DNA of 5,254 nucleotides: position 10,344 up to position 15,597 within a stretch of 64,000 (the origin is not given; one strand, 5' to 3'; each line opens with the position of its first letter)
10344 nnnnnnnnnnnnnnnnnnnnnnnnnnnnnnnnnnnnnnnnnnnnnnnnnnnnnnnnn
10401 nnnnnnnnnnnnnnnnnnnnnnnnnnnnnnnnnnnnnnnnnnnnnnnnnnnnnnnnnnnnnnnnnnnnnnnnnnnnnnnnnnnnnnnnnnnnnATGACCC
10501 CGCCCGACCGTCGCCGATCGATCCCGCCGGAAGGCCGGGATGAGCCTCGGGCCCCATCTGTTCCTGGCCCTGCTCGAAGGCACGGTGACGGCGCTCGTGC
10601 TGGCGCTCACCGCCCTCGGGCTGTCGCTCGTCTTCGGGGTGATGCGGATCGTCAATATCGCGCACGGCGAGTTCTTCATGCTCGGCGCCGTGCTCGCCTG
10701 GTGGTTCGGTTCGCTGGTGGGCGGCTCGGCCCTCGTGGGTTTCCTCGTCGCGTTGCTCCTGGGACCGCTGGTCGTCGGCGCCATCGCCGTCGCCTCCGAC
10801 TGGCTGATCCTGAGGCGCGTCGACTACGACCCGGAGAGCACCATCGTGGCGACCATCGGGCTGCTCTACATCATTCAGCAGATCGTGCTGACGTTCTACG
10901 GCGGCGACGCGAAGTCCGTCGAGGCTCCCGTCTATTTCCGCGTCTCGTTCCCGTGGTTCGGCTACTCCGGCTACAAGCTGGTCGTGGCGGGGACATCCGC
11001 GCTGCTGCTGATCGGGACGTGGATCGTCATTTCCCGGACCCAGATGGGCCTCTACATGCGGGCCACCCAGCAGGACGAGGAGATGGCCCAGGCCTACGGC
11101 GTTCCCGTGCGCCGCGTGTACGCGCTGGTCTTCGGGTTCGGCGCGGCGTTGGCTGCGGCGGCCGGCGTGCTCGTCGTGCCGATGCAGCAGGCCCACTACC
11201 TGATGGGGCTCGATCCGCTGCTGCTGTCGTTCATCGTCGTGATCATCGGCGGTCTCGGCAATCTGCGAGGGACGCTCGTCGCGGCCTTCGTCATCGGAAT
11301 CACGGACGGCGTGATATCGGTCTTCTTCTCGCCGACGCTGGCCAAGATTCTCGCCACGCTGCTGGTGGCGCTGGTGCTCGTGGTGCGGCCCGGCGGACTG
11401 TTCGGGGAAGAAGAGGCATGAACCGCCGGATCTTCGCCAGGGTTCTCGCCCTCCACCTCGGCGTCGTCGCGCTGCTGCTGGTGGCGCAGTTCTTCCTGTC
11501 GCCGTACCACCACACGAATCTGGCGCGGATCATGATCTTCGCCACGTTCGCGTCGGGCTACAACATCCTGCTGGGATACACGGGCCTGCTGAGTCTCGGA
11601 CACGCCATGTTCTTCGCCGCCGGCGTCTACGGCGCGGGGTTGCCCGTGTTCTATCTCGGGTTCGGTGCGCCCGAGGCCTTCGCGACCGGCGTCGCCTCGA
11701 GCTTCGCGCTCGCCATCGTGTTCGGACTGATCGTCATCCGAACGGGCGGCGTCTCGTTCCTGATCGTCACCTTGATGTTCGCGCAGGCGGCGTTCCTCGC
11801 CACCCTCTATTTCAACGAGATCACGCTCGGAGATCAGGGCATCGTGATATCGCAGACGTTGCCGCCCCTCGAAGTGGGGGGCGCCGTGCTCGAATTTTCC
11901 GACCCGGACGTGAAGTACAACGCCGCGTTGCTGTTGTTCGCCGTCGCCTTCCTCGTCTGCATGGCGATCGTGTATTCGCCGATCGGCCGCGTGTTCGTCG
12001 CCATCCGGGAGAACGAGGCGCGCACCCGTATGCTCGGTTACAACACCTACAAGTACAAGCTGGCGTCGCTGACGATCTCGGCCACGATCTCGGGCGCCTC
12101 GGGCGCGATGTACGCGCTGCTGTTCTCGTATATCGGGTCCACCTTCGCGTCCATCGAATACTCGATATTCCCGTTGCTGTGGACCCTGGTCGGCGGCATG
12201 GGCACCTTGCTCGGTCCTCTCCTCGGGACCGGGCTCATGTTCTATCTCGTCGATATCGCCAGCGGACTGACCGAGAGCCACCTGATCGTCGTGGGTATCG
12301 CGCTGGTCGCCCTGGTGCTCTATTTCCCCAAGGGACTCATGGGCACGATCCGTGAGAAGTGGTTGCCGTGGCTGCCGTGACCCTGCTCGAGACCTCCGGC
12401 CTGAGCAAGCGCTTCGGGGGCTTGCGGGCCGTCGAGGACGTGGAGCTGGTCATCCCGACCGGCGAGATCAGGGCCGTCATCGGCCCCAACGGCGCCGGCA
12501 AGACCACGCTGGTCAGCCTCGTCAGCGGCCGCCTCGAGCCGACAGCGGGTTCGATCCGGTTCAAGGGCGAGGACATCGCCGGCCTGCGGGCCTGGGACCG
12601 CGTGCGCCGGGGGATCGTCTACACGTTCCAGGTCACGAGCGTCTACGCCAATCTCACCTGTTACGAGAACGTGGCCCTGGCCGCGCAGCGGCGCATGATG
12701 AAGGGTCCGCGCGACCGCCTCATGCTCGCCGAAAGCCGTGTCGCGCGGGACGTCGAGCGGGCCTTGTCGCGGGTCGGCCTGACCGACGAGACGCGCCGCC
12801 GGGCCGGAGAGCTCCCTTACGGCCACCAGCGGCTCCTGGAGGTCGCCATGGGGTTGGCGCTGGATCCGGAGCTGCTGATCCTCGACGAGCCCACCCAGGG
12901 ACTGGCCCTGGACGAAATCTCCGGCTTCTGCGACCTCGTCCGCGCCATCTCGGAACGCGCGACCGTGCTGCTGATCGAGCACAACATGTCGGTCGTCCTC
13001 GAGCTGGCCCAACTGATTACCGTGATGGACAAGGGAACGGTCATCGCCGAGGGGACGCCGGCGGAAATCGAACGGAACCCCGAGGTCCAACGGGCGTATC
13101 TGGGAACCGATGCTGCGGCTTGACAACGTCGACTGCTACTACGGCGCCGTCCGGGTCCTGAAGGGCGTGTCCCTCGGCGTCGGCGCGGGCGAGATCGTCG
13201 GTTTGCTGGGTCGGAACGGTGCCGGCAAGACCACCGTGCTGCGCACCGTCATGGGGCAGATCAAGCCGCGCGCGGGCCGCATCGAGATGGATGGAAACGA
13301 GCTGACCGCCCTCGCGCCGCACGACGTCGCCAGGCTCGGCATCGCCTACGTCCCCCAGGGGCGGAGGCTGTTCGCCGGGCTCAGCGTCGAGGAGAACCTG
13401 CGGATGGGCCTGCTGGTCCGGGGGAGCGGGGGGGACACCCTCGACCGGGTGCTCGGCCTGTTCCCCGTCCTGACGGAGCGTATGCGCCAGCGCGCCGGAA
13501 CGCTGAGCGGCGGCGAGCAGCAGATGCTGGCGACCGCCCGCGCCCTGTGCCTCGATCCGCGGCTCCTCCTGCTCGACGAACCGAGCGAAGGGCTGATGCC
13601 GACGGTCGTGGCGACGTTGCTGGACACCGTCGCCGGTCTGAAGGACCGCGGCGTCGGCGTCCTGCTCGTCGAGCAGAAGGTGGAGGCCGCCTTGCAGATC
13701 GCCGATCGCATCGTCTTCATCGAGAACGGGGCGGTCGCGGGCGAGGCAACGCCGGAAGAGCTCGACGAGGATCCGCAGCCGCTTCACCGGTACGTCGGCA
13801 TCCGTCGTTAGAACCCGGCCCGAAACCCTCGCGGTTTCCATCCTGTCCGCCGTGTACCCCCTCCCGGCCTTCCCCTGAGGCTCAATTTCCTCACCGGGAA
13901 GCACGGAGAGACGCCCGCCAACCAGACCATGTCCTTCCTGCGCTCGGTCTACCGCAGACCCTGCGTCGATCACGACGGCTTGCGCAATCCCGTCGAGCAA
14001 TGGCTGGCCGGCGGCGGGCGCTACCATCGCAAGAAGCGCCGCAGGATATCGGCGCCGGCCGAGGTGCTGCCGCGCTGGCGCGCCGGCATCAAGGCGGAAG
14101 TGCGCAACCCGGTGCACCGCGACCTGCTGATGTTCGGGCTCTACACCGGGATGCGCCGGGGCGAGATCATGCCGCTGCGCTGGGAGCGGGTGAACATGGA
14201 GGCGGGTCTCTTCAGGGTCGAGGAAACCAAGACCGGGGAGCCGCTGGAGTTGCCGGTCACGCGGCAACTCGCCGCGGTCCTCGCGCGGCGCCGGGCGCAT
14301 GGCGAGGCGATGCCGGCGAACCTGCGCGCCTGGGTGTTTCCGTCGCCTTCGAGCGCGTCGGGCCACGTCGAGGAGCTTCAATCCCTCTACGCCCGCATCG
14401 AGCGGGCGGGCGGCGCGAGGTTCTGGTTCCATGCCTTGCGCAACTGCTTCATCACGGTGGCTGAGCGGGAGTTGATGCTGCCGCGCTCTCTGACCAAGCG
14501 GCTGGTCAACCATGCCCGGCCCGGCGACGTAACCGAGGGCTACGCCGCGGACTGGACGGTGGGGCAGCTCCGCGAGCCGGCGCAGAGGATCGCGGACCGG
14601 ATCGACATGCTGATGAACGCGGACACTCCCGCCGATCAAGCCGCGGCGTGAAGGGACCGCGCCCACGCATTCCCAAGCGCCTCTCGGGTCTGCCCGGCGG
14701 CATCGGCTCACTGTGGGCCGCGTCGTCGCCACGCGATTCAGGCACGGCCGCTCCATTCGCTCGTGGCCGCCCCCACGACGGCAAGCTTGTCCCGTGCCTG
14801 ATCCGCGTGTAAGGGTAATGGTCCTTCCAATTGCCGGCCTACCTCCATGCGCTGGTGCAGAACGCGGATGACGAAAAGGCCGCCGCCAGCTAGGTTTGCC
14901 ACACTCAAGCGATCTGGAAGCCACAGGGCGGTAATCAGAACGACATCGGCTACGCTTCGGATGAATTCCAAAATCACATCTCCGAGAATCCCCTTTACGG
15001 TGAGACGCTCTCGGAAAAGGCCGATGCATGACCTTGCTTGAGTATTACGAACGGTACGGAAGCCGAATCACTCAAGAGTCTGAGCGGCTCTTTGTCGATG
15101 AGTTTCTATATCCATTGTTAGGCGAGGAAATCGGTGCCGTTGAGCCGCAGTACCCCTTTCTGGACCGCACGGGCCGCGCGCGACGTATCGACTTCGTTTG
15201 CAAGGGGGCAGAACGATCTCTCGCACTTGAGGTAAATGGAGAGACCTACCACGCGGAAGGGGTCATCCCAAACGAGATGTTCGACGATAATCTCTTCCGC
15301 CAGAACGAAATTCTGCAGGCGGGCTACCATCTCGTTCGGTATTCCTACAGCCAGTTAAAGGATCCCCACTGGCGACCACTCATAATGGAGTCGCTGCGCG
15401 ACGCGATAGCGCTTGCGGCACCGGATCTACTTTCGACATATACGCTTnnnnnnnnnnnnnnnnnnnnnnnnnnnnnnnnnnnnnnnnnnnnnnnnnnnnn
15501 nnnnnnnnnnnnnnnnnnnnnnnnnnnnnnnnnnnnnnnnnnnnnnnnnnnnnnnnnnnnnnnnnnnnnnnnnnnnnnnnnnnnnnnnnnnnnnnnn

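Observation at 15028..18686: Atypical nuclease-helicase fused protein translationally coupled to a beta-class DNA methyltransferase (candidate non-canonical R-M or defence system)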

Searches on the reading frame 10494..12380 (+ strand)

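Call 8: search_protein_families(library=pfam, proteins=[window:10494-12380:+], max_evalue=0.01)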
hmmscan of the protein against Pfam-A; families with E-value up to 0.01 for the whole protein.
window:10494-12380:+ (628 aa): 1 family
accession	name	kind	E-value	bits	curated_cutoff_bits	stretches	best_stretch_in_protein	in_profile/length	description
PF02653.21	BPD_transp_2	-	5.1e-31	108.2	26.8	1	343-607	6-268/269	Branched-chain amino acid transport system / permease component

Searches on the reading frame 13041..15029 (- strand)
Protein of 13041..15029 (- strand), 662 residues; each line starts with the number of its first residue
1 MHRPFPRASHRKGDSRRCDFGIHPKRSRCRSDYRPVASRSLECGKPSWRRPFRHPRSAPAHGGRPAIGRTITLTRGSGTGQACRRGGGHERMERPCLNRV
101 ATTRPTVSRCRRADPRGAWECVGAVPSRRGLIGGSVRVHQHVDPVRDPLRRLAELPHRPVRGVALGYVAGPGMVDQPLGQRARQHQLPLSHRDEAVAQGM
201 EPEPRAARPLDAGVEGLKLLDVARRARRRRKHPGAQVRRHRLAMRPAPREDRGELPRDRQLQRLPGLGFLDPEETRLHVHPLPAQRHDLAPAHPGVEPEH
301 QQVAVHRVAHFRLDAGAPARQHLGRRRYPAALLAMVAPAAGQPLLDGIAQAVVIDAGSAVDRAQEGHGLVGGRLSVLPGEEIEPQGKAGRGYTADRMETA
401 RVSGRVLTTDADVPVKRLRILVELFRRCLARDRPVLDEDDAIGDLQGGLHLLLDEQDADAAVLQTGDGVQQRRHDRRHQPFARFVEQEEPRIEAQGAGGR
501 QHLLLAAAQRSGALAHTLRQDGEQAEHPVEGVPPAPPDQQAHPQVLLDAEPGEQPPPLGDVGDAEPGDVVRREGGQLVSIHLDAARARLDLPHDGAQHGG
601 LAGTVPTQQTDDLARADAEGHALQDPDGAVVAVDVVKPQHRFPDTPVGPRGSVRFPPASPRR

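Call 8: search_protein_families(library=pfam, proteins=[window:13041-15029:-], max_evalue=0.01)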
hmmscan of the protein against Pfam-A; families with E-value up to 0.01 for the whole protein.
window:13041-15029:- (662 aa): 0 families

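Call 9: search_protein_families(library=padloc, proteins=[window:13041-15029:-], max_evalue=0.01)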
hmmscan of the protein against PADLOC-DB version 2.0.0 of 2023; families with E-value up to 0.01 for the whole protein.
window:13041-15029:- (662 aa): 0 families

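Call 10: search_protein_families(library=ncbifam, proteins=[window:13041-15029:-], max_evalue=0.01)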
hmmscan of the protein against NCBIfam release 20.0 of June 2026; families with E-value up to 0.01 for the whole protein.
window:13041-15029:- (662 aa): 0 families

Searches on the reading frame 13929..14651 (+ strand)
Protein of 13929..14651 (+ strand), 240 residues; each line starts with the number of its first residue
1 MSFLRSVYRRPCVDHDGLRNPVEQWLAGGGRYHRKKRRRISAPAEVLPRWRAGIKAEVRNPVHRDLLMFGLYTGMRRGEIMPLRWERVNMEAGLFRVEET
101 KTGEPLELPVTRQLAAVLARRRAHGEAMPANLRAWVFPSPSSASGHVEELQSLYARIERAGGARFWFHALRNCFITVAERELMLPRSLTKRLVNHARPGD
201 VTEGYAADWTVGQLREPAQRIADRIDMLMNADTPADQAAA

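Call 13: search_protein_families(library=pfam, proteins=[window:13929-14651:+], max_evalue=0.01)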
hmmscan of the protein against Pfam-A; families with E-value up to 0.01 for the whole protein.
window:13929-14651:+ (240 aa): 1 family
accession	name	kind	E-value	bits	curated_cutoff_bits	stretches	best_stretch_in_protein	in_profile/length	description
PF00589.27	Phage_integrase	-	1.8e-12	47.8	27.1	1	63-188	24-150/172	Phage integrase family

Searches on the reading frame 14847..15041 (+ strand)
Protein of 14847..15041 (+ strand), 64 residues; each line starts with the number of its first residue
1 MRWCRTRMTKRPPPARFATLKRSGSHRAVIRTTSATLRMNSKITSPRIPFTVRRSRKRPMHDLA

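Call 13: search_protein_families(library=pfam, proteins=[window:14847-15041:+], max_evalue=0.01)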
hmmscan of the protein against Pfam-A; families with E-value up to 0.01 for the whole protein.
window:14847-15041:+ (64 aa): 0 families

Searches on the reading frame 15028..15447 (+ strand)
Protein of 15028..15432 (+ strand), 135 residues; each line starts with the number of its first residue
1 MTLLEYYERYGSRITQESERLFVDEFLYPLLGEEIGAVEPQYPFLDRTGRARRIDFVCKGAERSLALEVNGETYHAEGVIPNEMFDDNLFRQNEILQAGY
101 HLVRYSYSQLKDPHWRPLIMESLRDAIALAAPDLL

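Call 23: search_protein_families(library=pfam, proteins=[window:15028-15432:+], max_evalue=10)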
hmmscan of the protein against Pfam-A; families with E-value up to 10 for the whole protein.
seq(135 aa): 1 family
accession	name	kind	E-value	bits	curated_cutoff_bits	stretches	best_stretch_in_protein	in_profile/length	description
PF18741.7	MTES_1575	-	0.0002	21.8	38.2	1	51-109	24-80/96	REase_MTES_1575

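Call 43: predict_structure(alignment_id=A2)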
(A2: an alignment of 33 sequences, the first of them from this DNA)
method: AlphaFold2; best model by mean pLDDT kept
length: 140 residues; sequences in the alignment: 33
mean_pLDDT: 89.0   pTM: 0.83
mean pLDDT of the five models: 89.0, 87.7, 87.7, 87.0, 86.8
residues with pLDDT >= 90: 108; 70-90: 16; 50-70: 14; < 50: 2
segments of 3 or more residues with pLDDT < 50: none
pLDDT, mean of each block of 10 residues (from residue 1): 96 95 96 95 94 93 92 55 81 94 94 96 95 70
secondary structure, 60 per line:
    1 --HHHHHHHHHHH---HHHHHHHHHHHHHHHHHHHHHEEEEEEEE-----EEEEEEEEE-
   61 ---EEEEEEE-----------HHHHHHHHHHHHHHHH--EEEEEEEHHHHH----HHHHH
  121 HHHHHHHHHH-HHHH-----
elements in order: H3-13 H17-37 E38-45 E51-59 E64-70 H82-97 E100-106 H107-111 H116-130 H132-135

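Call 45: fold_search(model_id=the predicted structure, library=pdb)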
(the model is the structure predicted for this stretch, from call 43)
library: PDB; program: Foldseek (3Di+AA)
matches with E <= 10: 239; with E <= 0.001: 0
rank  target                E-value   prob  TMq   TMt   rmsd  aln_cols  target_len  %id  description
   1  9dou_A                1.4e-02  0.75  0.34  0.08  11.8       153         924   10  Taeniopygia guttata R2 retrotransposon (R2Tg) initiating target-primed reverse transcription (released 2025-05-21)
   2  9nl2_A                1.6e-02  0.57  0.29  0.07  11.9       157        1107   11  Structure of R2 retrotransposon protein from Platysternon megacephalum initiating target-primed reverse transcription (released 2025-06-18)
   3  3hrl                  2.9e-02  0.99  0.49  0.69   4.2       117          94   17  Crystal structure of a putative endonuclease-like protein (ngo0050) from neisseria gonorrhoeae (released 2009-06-30)
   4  7lvv_B                6.7e-02  0.69  0.38  0.07   7.1       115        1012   15  cryoEM structure DrdV-DNA complex (released 2021-03-17)
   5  7mi4_A                9.3e-02  0.60  0.33  0.11  15.5       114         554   13  Symmetrical PAM-PAM prespacer bound Cas4/Cas1/Cas2 complex (released 2021-11-17)
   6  9nl3_A                9.3e-02  0.54  0.36  0.07  11.3       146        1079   12  Structure of R2 retrotransposon protein from Taeniopygia guttata initiating target-primed reverse transcription (released 2025-06-18)
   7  8gy8_A                1.1e-01  0.54  0.41  0.19   8.2       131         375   14  The structure of Bax1 from Pyrococcus furiosus (released 2023-09-27)
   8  6p4w_D                1.3e-01  0.57  0.44  0.19   7.8       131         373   12  XPB helicase in a complex with truncated Bax1 from Sulfurisphaera tokodaii at 2.96 Angstrom resolution (released 2020-06-03)
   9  1t0f_B                1.8e-01  0.75  0.38  0.22   4.8       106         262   13  Crystal Structure of the TnsA/TnsC(504-555) complex (released 2004-11-09)
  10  6p4o_F                1.9e-01  0.72  0.48  0.16   5.2       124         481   12  Complex of XPB helicase with Bax1 endonuclease from Sulfurisphaera tokodaii at 3.15 Angstroms resolution (released 2020-06-03)
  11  6p4w_B                2.0e-01  0.44  0.40  0.18   7.6       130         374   12  XPB helicase in a complex with truncated Bax1 from Sulfurisphaera tokodaii at 2.96 Angstrom resolution (released 2020-06-03)
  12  7lvv_D                3.0e-01  0.28  0.36  0.35   7.2       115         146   16  cryoEM structure DrdV-DNA complex (released 2021-03-17)
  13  3r3p_B                3.2e-01  0.69  0.47  0.64   5.4       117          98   18  Homing Endonuclease I-Bth0305I Catalytic Domain (released 2011-10-05)
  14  4par_A                3.2e-01  0.69  0.58  0.29   7.1       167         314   13  The 5-Hydroxymethylcytosine-Specific Restriction Enzyme AbaSI in a Complex with Product-like DNA (released 2014-06-25)
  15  7lo5_C                3.5e-01  0.20  0.33  0.06   8.3       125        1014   15  cryoEM structure DrdV-DNA complex (released 2021-03-17)
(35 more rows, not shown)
